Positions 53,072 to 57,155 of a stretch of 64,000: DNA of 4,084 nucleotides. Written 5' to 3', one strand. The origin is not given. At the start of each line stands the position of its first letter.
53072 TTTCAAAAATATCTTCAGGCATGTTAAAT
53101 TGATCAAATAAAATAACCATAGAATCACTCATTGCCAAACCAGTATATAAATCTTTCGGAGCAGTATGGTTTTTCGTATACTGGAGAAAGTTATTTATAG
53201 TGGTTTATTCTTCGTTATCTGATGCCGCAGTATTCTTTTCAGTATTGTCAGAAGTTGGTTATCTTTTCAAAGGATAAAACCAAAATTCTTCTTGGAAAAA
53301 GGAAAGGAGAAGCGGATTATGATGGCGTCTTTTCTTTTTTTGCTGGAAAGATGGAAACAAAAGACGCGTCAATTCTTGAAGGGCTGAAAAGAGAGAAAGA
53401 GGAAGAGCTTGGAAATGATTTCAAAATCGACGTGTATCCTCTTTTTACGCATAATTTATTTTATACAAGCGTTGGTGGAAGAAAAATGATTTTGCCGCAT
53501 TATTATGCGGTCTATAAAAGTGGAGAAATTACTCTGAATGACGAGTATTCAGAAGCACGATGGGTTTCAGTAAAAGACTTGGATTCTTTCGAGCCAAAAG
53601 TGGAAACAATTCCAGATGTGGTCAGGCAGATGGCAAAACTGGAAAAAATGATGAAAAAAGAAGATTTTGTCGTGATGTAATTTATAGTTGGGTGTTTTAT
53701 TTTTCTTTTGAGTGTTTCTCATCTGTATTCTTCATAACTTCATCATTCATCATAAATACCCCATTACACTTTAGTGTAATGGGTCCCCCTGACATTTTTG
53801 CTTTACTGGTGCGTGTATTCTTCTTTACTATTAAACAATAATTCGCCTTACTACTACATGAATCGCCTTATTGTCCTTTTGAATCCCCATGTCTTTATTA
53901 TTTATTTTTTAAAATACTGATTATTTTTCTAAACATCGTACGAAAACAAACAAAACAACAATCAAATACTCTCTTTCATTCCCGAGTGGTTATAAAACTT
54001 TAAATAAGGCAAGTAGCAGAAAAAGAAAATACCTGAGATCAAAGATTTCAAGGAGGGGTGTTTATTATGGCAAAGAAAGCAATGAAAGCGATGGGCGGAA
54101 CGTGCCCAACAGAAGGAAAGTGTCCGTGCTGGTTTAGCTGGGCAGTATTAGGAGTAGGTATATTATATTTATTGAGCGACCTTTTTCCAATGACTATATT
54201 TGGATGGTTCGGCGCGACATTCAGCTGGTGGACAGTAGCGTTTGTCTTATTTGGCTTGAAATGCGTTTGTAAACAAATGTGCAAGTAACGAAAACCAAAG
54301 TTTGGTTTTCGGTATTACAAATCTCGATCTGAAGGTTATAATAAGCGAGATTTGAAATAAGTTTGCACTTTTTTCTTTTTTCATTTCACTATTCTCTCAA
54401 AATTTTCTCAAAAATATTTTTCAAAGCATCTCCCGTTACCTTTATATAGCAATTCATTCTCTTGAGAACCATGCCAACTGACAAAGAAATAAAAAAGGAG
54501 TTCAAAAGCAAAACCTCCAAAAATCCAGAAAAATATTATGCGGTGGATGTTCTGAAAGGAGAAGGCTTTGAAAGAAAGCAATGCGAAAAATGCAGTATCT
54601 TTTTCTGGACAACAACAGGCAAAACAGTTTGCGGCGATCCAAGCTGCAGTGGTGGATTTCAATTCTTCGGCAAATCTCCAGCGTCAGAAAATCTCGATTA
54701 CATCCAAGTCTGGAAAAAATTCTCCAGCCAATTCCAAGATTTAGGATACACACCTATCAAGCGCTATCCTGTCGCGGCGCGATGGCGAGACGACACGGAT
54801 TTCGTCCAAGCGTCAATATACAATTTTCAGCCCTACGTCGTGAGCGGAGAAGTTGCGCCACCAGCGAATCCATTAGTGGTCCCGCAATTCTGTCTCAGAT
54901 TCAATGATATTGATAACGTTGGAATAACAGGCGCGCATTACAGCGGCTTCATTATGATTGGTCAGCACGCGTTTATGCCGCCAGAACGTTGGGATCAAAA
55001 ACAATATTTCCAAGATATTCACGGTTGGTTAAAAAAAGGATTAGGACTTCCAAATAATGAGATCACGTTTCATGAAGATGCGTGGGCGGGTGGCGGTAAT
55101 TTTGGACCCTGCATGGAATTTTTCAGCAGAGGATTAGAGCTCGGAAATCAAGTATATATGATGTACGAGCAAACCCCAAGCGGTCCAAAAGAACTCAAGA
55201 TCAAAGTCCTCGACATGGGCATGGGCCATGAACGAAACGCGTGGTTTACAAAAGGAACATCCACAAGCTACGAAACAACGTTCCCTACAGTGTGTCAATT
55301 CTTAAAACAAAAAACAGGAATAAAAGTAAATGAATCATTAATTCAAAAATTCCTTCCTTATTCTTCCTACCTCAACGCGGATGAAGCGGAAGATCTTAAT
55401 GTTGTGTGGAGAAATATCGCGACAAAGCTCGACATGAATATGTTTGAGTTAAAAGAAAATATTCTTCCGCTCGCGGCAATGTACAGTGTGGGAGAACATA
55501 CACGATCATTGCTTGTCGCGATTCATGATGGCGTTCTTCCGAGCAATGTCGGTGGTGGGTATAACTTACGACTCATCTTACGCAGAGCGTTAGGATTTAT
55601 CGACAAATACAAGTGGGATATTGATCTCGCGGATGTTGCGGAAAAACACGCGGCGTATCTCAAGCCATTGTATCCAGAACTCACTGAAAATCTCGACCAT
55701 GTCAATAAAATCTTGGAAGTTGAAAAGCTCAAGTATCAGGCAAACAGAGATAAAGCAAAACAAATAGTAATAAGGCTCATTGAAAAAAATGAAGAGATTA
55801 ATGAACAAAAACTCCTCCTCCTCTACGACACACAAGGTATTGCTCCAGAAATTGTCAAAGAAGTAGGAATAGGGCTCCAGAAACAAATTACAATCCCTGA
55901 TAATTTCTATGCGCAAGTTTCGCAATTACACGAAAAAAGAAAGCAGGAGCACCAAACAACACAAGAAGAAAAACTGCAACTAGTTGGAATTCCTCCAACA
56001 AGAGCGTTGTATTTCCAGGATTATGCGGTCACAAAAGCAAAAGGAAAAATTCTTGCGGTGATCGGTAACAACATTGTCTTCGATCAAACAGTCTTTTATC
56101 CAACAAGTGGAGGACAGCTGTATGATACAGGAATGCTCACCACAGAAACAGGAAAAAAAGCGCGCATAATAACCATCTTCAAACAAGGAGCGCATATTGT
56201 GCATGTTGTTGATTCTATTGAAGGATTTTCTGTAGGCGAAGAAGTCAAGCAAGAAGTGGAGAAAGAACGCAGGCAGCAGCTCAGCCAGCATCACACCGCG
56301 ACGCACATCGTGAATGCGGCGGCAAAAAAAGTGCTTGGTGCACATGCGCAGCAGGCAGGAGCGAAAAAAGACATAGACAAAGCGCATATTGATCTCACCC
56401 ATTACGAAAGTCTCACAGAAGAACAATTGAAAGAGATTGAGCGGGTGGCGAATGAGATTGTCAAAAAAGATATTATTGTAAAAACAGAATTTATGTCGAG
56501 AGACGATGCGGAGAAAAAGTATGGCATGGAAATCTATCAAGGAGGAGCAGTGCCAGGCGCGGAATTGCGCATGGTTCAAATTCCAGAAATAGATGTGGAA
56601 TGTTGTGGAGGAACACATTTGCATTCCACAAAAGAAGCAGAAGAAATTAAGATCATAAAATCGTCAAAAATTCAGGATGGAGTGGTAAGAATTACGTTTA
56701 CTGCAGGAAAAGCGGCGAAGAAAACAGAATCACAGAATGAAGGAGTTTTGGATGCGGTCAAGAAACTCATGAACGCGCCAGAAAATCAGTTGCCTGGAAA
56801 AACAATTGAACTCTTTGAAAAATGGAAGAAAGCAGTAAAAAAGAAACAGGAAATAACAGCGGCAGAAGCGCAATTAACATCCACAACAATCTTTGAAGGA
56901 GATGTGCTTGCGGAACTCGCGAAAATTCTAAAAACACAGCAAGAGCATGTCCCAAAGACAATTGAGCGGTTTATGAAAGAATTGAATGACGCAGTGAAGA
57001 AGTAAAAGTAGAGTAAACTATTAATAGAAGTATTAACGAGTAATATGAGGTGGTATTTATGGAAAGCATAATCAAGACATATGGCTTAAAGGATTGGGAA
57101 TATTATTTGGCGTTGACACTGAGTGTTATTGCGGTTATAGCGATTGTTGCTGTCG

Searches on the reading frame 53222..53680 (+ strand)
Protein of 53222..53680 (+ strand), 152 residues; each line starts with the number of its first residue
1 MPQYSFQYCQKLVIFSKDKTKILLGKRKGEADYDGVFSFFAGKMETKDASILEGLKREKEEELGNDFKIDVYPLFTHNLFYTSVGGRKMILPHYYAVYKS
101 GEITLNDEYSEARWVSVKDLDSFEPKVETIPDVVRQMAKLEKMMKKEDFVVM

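Call 35: search_protein_families(library=pfam, proteins=[window:53222-53680:+], max_evalue=0.001)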
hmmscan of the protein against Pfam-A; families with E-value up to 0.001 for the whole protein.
window:53222-53680:+ (152 aa): 2 families
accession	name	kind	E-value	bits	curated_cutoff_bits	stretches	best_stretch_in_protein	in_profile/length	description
PF00293.34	NUDIX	-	4.4e-14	53.1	21.1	1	13-129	8-126/134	NUDIX domain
PF22327.2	Nudt16-like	-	0.00016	22.1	27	1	33-97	31-93/161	U8 snoRNA-decapping enzyme-like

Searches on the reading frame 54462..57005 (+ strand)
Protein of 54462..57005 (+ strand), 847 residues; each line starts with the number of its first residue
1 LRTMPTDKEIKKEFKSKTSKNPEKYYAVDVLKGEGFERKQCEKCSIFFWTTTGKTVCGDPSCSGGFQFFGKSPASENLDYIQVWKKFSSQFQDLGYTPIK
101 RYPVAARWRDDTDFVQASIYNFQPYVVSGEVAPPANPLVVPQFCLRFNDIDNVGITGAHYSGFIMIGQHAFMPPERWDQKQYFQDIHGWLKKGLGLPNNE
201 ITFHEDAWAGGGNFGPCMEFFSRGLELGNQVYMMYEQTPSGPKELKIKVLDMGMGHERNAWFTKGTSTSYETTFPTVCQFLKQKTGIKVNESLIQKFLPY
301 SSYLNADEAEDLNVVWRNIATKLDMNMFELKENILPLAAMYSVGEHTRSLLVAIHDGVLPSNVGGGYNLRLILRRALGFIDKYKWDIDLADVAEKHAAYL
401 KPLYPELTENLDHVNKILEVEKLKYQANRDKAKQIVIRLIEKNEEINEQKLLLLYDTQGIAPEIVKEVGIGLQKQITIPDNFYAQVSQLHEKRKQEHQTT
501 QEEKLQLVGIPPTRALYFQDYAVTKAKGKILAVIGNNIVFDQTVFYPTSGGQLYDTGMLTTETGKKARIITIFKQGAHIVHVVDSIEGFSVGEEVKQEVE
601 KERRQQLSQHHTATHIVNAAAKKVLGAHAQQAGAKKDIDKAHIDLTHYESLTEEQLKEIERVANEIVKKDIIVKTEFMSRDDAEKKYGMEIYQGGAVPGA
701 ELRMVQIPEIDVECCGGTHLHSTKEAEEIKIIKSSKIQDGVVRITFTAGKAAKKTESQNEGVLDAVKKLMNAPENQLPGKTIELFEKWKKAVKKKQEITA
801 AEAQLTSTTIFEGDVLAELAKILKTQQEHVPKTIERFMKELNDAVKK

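Call 35: search_protein_families(library=pfam, proteins=[window:54462-57005:+], max_evalue=0.001)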
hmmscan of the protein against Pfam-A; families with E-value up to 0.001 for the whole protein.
window:54462-57005:+ (847 aa): 2 families
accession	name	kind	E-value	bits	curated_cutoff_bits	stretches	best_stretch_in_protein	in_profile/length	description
PF01411.24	tRNA-synt_2c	-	4e-81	273.6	30.3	1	83-603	2-552/552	tRNA synthetases class II (A)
PF07973.19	tRNA_SAD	-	2.3e-13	50.3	24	1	702-744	1-43/44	Threonyl and Alanyl tRNA synthetase second additional domain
